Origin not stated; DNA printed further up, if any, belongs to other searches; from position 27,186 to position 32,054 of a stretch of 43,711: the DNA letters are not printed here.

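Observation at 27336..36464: Tandem giant LamG/PATR/DUF2341 genes share a sharply bounded 652-nt identity tract covering only their C-terminal module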

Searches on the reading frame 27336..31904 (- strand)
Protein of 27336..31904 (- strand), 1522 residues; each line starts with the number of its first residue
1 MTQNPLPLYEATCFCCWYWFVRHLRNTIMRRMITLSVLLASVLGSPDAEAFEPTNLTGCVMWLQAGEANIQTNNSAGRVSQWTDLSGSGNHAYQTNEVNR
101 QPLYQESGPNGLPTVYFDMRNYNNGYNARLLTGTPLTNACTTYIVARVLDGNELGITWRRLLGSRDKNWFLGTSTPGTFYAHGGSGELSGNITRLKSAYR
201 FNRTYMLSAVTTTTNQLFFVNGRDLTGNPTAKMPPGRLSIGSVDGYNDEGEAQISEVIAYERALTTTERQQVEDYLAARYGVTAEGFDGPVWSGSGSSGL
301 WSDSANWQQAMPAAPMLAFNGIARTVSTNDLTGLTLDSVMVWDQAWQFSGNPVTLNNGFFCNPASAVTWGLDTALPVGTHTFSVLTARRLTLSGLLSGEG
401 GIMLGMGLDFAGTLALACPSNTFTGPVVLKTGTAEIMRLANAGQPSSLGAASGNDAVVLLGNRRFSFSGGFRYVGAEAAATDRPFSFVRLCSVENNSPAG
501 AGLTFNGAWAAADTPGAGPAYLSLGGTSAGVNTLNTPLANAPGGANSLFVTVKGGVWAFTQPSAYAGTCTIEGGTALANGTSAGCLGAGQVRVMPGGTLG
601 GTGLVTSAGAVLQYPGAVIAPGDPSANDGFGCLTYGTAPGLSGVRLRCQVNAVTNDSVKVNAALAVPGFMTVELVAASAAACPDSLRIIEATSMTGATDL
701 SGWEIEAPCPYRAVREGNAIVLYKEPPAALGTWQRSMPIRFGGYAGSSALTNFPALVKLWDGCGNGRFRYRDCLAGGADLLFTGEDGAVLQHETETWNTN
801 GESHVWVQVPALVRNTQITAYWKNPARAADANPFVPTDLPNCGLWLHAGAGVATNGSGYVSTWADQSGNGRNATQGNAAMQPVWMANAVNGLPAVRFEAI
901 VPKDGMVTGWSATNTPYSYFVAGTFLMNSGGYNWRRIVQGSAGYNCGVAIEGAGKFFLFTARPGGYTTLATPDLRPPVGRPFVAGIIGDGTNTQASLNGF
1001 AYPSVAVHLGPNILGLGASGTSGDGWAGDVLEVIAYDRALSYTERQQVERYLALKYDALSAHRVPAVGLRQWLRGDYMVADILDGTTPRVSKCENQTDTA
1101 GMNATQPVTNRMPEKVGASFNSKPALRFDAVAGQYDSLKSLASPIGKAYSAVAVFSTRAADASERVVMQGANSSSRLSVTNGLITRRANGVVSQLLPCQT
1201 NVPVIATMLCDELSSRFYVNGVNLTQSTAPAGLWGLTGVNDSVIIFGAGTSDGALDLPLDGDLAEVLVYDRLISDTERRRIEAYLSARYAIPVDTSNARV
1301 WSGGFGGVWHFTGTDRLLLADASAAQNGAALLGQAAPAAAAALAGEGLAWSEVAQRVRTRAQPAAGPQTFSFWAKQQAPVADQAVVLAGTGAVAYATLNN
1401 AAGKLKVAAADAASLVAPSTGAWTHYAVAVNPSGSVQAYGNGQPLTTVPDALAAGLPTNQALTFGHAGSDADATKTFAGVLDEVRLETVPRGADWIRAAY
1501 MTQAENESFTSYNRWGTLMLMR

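Call 5: search_protein_families(library=pfam, proteins=[window:27336-31904:-], max_evalue=0.01)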
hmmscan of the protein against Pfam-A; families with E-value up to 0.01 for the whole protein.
window:27336-31904:- (1522 aa): 3 families
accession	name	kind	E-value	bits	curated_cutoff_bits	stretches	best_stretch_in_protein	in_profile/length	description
PF13385.13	Laminin_G_3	-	4e-24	85.9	27.6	2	1365-1496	16-150/151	Concanavalin A-like lectin/glucanases superfamily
PF22618.1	RskA_N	-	0.0048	17.5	27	0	263-291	12-40/48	Anti-sigma-K factor RskA, N-terminal domain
PF10102.14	DUF2341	-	0.0053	17.6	23.4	0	777-830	2-58/84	Domain of unknown function (DUF2341)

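Call 8: find_encoding_contigs(protein=window:27336-31904:-, flank=10000, max_places=10)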
Protein window:27336-31904:- (1522 aa): no gene with exactly this product is on record in the collection.

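Call 9: find_homologous_proteins(query=window:27336-31820:-)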
Query window:27336-31820:- (1494 aa): 38 proteins with E <= 0.001 among 8000 candidates.
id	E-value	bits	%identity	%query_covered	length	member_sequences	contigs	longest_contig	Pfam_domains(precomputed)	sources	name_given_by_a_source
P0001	0.0e+0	3379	100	100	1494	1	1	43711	PF13385.14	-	-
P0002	0.0e+0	2760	82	100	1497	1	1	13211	PF13385.14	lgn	-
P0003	0.0e+0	2653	79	100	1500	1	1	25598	PF13385.14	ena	-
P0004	0.0e+0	2645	78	99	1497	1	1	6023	PF13385.14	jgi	jgi:autotransporter-associated beta strand protein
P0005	0.0e+0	2495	75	100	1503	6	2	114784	PF13385.14,PF10102.15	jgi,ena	-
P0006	0.0e+0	2457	75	99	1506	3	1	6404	PF13385.14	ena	-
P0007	0.0e+0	2437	73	100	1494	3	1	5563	PF26628.1,PF13385.14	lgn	-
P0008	0.0e+0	2417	74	100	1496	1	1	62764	PF26628.1,PF13385.14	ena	-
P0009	0.0e+0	2404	73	99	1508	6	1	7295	PF13385.14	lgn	-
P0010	0.0e+0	2369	73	99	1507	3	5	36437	PF13385.14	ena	-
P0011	0.0e+0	2345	72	99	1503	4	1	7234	PF13385.14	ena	-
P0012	0.0e+0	2331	68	100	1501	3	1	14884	PF26628.1,PF13385.14,PF10102.15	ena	-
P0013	0.0e+0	2285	71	100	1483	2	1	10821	PF13385.14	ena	-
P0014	0.0e+0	2283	68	100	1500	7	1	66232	PF13385.14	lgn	-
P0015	0.0e+0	2262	74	92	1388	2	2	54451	PF13385.14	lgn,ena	-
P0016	0.0e+0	2260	69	100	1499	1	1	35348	PF13385.14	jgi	-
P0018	0.0e+0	2164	66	100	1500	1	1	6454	PF13385.14,PF10102.15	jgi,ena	-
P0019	0.0e+0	2050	64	100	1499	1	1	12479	PF13385.14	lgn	-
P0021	0.0e+0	1997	61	100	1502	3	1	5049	PF22925.4,PF13385.14,PF10102.15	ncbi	-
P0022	0.0e+0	1996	63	99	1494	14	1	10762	PF13385.14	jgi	-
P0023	0.0e+0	1938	62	100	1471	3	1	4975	PF13385.14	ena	-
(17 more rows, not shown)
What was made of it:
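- On DUF2341 (PF10102): PF10102 is listed in the precomputed domains of the orthologues P0005, P0012, P0018 and P0021 (call 9).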

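Call 14: find_related_loci(query=A1, collection=metagenome_contigs, flank=10000)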
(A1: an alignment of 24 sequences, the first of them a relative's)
Query A1 (1494 aa) in metagenome_contigs; peptide patterns used: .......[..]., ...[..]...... (x = any residue, [..] = any of these).
228 stretches matched a pattern; 44 encode a relative of the query (tblastn E <= 1e-3); 43 distinct loci.
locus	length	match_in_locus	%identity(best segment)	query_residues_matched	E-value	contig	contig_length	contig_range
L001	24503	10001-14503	74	1-1494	0e+0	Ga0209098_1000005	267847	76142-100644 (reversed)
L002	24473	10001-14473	75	10-1494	0e+0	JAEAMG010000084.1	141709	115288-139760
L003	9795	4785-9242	72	19-1494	0e+0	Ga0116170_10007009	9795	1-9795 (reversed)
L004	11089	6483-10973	68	2-1494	0e+0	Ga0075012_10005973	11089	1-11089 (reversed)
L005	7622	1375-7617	72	5-1494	0e+0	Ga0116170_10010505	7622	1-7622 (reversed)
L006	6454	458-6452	66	1-1494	0e+0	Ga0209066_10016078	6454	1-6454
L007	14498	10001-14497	65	1-1493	0e+0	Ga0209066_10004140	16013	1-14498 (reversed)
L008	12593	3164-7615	62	14-1494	0e+0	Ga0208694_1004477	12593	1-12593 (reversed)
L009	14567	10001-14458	59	2-1494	0e+0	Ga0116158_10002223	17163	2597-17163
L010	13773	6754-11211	59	2-1494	0e+0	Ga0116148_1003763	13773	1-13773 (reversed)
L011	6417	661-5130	56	1-1494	0e+0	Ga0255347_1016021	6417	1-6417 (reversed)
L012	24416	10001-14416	57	20-1494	0e+0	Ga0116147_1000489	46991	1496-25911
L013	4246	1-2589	80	19-1494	0e+0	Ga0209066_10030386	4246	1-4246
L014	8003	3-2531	60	17-1494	0e+0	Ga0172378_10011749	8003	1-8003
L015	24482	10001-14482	75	7-1494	0e+0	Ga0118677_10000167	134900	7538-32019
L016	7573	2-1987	66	30-1494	0e+0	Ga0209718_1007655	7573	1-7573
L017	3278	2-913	79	223-1494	3e-148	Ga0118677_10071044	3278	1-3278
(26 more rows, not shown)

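Call 15: find_related_loci(query=A1, collection=genome_contigs, flank=10000)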
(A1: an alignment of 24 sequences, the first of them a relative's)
Query A1 (1494 aa) in genome_contigs; peptide patterns used: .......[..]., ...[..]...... (x = any residue, [..] = any of these).
64 stretches matched a pattern; 44 encode a relative of the query (tblastn E <= 1e-3); 39 distinct loci.
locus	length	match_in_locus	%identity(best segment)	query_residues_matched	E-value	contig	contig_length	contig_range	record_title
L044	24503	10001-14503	74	1-1494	0e+0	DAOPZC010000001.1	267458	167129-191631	MAG TPA_asm: Kiritimatiellia bacterium isolate AMR_MDS_1298 NODE_8_length_267458_cov_20.507395, whole genome shotgun seq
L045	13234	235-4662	69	5-1494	0e+0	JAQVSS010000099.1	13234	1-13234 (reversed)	MAG: Kiritimatiellae bacterium isolate STF1_28 NODE_13593_length_13234_cov_4.183413_Sandtown_F1, whole genome shotgun se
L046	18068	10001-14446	61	20-1494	0e+0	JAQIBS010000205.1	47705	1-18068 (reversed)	MAG: Kiritimatiellae bacterium isolate GH19 k119_250352, whole genome shotgun sequence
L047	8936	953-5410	59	2-1494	0e+0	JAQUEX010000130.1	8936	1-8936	MAG: Kiritimatiellae bacterium isolate STCSWMC_188 NODE_24599_length_8936_cov_14.737882_ST_CSWMC, whole genome shotgun s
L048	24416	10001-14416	57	20-1494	0e+0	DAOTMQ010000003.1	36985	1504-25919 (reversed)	MAG TPA_asm: Kiritimatiellia bacterium isolate AMR_MDS_2917 NODE_1349_length_36985_cov_9.586867, whole genome shotgun se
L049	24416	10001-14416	57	20-1494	0e+0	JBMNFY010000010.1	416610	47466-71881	MAG: Kiritimatiellia bacterium isolate SBF912LR0HQ0162 contig_28565, whole genome shotgun sequence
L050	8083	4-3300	73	17-1494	0e+0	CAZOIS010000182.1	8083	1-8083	MAG TPA_asm: uncultured Lentisphaeraceae bacterium isolate SRP220891_co1_81 genome assembly, contig: NODE_17537_length_8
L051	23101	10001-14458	59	2-1494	0e+0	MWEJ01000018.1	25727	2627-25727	MAG: Verrucomicrobia bacterium ADurb.Bin070 BWX70_contig000018, whole genome shotgun sequence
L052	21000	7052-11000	62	9-1494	0e+0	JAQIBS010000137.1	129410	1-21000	MAG: Kiritimatiellae bacterium isolate GH19 k119_78108, whole genome shotgun sequence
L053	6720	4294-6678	79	5-1284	0e+0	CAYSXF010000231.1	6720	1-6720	MAG TPA_asm: uncultured Lentisphaeraceae bacterium isolate binchicken_co2_384 genome assembly, contig: NODE_10800_length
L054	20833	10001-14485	61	1-1494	0e+0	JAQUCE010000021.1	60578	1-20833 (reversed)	MAG: Kiritimatiellae bacterium isolate STCSWMC_123 NODE_895_length_60578_cov_5.494831_ST_CSWMC, whole genome shotgun seq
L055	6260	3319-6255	58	14-1283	0e+0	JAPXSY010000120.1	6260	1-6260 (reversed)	MAG: Kiritimatiellia bacterium isolate binned_ad_9.220 NODE_19585_length_6260_cov_3.922387, whole genome shotgun sequenc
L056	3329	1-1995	79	51-1494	0e+0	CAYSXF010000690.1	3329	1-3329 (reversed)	MAG TPA_asm: uncultured Lentisphaeraceae bacterium isolate binchicken_co2_384 genome assembly, contig: NODE_38334_length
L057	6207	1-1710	67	19-1494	0e+0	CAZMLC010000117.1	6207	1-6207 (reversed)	MAG TPA_asm: uncultured Akkermansia sp. isolate SRP216815_co1_310 genome assembly, contig: NODE_18234_length_6207_cov_31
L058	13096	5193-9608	57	20-1494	0e+0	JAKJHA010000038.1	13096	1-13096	MAG: Verrucomicrobia bacterium isolate UR.bin27 UR_contig_13237, whole genome shotgun sequence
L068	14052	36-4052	54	709-1494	9e-17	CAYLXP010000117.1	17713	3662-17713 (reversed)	MAG TPA_asm: uncultured Victivallales bacterium isolate SRP200020_co4_239 genome assembly, contig: NODE_3468_length_1771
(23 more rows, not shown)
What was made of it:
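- The window is a metagenome-type contig, and all relatives are MAGs or metagenome contigs (calls 9, 14, 15).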

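Call 23: find_encoding_contigs(protein=P0002, flank=10000, max_places=4)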
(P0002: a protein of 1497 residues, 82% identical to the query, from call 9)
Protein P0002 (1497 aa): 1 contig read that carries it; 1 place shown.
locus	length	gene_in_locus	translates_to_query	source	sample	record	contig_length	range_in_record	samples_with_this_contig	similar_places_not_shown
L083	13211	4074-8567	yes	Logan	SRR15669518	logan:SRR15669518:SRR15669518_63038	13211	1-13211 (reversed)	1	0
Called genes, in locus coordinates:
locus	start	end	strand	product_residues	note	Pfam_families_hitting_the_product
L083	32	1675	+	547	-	PF07969:Amidohydro_3, PF01979:Amidohydro_1 (faint)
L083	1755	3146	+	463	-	PF01408:GFO_IDH_MocA, PF19051:GFO_IDH_MocA_C2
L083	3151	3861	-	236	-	PF00702:Hydrolase, PF12710:HAD (weak), PF13419:HAD_2, PF13242:Hydrolase_like (weak)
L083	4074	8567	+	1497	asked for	PF13385:Laminin_G_3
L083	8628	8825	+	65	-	-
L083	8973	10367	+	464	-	PF01408:GFO_IDH_MocA, PF19051:GFO_IDH_MocA_C2, PF22725:GFO_IDH_MocA_C3 (faint)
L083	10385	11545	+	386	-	PF00465:Fe-ADH, PF13685:Fe-ADH_2 (weak), PF25137:ADH_Fe_C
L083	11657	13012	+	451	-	-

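Call 24: find_encoding_contigs(protein=P0019, flank=10000, max_places=4)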
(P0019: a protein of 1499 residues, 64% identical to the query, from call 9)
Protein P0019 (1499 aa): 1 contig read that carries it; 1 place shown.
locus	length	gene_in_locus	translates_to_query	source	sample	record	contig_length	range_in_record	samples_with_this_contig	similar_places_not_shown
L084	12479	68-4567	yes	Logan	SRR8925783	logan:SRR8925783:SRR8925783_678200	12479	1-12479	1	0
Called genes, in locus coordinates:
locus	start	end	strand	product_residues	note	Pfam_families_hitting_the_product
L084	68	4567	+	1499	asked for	PF13385:Laminin_G_3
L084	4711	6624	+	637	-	PF02838:Glyco_hydro_20b, PF00728:Glyco_hydro_20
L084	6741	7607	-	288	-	-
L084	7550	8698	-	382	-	-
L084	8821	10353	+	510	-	PF00331:Glyco_hydro_10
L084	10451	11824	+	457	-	PF00128:Alpha-amylase, PF16657:Malt_amylase_C (weak)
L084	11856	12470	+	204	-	PF00331:Glyco_hydro_10 (weak)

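Call 25: find_encoding_contigs(protein=P0001, flank=10000, max_places=6)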
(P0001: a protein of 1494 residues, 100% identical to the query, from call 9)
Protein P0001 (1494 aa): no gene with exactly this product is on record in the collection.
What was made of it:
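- Tried and rejected: Exact-protein look-ups of A (1522 aa and 1494 aa) found no record, so the source sample of the window could not be identified (calls 8, 25).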

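Call 29: find_encoding_contigs(protein=P0016, flank=10000, max_places=3)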
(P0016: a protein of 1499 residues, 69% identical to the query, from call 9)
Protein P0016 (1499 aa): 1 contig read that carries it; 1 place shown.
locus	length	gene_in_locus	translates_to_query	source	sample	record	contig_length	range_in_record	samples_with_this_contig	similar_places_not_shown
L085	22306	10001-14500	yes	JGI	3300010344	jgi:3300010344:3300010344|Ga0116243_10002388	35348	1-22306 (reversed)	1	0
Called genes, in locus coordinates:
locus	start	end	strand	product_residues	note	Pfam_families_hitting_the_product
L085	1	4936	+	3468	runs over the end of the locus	PF00801:PKD (weak), PF18911:PKD_4, PF00801:PKD, PF18884:TSP3_bac (weak), PF13385:Laminin_G_3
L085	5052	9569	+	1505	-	PF07504:FTP, PF01447:Peptidase_M4, PF02868:Peptidase_M4_C, PF05345:He_PIG, PF00629:MAM (weak), PF05345:He_PIG, PF00629:MAM (weak), PF05345:He_PIG, +1 more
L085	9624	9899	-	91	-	-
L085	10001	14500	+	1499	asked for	PF13385:Laminin_G_3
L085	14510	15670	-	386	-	PF13377:Peripla_BP_3, PF12833:HTH_18, PF00165:HTH_AraC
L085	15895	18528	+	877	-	-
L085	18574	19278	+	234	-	-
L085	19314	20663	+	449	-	PF03781:FGE-sulfatase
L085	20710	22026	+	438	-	PF03781:FGE-sulfatase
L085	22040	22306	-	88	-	?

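Call 30: find_encoding_contigs(protein=P0022, flank=10000, max_places=3)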
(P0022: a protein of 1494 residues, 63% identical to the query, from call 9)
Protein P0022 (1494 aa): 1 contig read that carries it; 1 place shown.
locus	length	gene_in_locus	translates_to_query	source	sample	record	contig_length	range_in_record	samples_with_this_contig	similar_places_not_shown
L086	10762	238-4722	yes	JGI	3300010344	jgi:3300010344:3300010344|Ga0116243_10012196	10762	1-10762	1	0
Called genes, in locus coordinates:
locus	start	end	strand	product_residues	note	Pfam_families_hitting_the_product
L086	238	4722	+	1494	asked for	PF13385:Laminin_G_3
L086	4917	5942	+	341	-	PF01207:Dus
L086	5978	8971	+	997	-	PF07494:Reg_prop (faint), PF07495:Y_Y_Y, PF07730:HisKA_3, PF02518:HATPase_c, PF13581:HATPase_c_2 (weak)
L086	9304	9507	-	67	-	-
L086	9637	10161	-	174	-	PF02075:RuvC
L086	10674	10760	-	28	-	?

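Call 31: find_encoding_contigs(protein=P0013, flank=10000, max_places=3)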
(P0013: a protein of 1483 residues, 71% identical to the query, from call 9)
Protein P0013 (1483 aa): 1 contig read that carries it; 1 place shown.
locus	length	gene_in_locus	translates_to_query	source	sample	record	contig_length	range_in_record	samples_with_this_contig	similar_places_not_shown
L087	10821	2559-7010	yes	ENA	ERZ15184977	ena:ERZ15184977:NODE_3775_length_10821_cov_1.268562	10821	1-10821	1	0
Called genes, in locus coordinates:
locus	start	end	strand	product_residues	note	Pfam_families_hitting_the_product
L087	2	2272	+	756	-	?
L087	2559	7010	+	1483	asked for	PF13385:Laminin_G_3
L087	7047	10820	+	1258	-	?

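Call 40: search_solved_structures(query=P0001, max_evalue=0.01)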
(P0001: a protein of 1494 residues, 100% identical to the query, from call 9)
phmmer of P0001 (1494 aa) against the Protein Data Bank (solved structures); distinct sequences matched with E-value up to 0.01: 0.
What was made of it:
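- Tried and rejected: A PDB sequence search with A gave no hit (call 40).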

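Call 54: find_encoding_contigs(protein=P0023, flank=10000, max_places=4)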
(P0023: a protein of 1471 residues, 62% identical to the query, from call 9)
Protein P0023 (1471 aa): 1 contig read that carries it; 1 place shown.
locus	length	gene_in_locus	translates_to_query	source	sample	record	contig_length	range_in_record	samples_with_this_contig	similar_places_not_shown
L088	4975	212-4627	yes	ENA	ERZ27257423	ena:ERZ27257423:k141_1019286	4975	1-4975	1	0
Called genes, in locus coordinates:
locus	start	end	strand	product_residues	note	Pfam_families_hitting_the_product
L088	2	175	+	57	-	?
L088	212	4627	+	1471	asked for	PF13385:Laminin_G_3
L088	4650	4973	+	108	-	?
